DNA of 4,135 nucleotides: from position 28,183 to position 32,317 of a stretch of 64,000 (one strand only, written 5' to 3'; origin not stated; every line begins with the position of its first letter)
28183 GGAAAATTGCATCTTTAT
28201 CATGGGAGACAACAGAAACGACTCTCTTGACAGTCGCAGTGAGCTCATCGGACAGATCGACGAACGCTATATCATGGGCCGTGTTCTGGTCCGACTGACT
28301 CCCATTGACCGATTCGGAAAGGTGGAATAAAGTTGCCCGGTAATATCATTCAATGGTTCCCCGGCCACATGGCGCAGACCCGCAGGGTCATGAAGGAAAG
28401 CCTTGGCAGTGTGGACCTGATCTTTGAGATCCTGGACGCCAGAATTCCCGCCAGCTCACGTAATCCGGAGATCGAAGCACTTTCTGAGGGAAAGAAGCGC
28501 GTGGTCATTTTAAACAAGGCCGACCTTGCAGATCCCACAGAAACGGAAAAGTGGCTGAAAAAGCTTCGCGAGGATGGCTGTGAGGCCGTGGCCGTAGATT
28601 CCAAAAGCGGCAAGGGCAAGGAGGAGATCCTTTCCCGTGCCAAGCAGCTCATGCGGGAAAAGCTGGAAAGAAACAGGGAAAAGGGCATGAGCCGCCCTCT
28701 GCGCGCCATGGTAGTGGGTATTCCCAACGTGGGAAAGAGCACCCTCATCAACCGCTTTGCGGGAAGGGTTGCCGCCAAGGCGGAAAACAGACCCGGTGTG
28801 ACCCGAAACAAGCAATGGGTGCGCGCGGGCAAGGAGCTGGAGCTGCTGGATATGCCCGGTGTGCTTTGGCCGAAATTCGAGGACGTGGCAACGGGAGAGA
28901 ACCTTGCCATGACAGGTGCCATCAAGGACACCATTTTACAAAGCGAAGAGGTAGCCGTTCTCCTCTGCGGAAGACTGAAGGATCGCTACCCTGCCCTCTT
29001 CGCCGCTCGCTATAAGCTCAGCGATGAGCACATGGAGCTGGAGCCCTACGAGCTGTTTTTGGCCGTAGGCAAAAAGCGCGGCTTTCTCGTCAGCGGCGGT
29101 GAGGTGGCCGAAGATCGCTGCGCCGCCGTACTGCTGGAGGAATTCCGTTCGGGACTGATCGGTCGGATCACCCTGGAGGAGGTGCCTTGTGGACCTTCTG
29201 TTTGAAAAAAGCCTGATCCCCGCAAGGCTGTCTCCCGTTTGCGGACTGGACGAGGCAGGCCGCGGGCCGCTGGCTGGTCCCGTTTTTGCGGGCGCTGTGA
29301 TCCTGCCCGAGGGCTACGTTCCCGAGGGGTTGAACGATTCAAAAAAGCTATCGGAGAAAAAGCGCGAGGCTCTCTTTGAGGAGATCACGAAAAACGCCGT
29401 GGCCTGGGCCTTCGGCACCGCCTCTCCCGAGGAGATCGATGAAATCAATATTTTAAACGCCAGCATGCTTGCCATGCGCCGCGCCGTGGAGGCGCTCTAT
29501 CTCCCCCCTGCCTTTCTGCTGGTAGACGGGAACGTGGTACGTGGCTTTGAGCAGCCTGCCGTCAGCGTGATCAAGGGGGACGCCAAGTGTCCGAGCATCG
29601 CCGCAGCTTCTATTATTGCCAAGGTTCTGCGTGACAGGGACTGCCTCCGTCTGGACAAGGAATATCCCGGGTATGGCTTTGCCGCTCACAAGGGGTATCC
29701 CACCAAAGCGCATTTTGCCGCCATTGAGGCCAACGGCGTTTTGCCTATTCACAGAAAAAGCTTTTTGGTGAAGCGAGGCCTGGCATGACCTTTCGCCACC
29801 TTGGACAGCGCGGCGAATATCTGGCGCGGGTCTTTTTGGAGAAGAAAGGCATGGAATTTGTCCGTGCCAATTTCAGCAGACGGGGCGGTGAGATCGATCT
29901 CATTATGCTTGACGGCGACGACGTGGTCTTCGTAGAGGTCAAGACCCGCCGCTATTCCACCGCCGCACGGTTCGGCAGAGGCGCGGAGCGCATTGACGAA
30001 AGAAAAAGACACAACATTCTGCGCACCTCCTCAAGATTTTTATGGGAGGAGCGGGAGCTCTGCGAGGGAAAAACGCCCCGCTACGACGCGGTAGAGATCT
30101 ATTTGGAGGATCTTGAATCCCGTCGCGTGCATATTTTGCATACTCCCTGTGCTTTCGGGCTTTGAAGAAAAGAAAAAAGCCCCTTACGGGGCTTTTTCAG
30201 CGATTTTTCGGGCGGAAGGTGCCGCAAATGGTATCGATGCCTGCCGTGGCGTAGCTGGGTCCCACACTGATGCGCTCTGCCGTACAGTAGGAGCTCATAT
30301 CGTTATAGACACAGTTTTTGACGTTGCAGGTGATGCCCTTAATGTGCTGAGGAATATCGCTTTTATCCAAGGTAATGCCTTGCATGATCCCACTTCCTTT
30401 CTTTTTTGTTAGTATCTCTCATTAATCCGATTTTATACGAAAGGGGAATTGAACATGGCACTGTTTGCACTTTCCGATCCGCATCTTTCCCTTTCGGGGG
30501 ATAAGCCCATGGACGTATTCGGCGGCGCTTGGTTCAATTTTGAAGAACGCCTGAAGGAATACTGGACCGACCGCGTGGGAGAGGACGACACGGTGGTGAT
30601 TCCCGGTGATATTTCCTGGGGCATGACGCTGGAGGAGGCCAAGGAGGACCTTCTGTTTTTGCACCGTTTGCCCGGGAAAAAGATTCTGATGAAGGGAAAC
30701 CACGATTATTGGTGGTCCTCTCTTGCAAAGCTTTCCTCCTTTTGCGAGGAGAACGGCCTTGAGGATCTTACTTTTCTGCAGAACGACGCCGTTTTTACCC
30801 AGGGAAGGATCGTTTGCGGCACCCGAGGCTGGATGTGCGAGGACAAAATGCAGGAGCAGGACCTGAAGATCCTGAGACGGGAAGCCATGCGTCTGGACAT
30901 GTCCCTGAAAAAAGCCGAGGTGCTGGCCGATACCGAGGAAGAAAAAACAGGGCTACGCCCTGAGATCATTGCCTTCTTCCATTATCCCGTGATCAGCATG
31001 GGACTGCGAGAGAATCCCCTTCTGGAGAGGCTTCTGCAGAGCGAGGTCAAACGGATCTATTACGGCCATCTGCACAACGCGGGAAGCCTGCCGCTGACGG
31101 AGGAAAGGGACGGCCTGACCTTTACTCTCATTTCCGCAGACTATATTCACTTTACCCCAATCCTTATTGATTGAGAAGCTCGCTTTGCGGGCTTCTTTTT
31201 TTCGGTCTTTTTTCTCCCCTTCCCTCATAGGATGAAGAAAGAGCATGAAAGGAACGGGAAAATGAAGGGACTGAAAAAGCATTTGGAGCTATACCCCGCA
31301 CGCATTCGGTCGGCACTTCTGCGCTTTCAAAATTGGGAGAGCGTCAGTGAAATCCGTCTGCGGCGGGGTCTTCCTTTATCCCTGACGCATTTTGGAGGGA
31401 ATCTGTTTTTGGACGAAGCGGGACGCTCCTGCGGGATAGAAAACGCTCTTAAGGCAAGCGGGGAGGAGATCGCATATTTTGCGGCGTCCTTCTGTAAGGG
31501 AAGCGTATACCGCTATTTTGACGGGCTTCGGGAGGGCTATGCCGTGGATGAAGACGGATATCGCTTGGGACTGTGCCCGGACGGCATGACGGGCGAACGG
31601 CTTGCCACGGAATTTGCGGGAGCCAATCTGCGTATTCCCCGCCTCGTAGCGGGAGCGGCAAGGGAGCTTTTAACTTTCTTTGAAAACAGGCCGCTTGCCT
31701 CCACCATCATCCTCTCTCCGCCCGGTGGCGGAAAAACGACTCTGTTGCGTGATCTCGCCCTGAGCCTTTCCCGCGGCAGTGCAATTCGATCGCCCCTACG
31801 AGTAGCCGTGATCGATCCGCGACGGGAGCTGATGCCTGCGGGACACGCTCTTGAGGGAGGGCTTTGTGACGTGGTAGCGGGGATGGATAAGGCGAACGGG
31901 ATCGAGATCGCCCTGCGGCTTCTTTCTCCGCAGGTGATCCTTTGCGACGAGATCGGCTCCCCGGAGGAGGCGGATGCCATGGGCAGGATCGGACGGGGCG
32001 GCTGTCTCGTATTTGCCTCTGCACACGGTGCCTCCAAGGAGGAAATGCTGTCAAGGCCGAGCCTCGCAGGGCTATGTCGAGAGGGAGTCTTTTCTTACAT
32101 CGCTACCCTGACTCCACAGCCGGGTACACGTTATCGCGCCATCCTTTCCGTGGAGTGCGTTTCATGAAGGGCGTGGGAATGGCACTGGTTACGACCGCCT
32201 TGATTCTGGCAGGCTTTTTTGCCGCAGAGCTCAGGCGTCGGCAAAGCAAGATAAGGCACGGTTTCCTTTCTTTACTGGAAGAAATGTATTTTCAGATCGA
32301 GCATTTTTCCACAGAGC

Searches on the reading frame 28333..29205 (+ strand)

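Call 84: search_protein_families(library=pfam, proteins=[window:28333-29205:+], max_evalue=0.0001)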
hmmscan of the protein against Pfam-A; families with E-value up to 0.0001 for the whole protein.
window:28333-29205:+ (290 aa): 3 families
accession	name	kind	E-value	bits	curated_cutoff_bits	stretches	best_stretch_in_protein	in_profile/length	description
PF01926.29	MMR_HSR1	-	4.4e-17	62.6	21.9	1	125-185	2-57/113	50S ribosome-binding GTPase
PF02421.24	FeoB_N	-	2.6e-12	47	27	1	125-178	3-58/156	Ferrous iron transport protein B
PF03193.22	RsgA_GTPase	-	1.1e-07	32.3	30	1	51-149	51-133/174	RsgA GTPase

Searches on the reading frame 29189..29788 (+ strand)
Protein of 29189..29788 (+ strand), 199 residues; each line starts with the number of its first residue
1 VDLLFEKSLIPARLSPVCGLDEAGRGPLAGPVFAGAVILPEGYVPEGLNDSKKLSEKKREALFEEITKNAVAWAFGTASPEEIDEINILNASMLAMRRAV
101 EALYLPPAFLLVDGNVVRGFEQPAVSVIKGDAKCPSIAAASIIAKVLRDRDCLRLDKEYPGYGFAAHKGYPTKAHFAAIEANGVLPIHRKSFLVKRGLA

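Call 84: search_protein_families(library=pfam, proteins=[window:29189-29788:+], max_evalue=0.0001)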
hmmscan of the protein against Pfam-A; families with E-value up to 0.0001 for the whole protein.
window:29189-29788:+ (199 aa): 1 family
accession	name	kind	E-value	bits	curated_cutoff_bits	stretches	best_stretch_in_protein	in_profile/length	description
PF01351.25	RNase_HII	-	1.6e-38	133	25.8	1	18-192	1-196/199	Ribonuclease HII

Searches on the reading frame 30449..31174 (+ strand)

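Call 84: search_protein_families(library=pfam, proteins=[window:30449-31174:+], max_evalue=0.0001)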
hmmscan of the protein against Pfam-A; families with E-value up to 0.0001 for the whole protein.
window:30449-31174:+ (241 aa): 1 family
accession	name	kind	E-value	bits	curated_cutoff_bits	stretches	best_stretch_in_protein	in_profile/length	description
PF00149.33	Metallophos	-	3.8e-10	41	21.5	1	6-210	4-190/191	Calcineurin-like phosphoesterase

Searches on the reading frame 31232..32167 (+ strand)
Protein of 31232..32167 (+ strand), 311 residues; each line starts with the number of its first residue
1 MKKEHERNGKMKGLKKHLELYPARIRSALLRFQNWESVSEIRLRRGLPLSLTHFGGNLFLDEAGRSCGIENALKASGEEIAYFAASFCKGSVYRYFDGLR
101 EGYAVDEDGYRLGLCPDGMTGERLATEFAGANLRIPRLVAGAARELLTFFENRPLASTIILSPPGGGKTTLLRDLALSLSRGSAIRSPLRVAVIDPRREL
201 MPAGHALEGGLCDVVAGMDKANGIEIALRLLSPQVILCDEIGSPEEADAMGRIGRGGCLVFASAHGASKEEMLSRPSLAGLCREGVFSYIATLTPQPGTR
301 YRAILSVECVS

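Call 84: search_protein_families(library=pfam, proteins=[window:31232-32167:+], max_evalue=0.0001)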
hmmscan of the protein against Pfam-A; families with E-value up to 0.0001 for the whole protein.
window:31232-32167:+ (311 aa): 1 family
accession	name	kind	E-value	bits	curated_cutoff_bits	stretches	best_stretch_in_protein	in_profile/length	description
PF19568.5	Spore_III_AA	-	1.3e-35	123.4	27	1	18-293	8-286/306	Sporulation stage III, protein AA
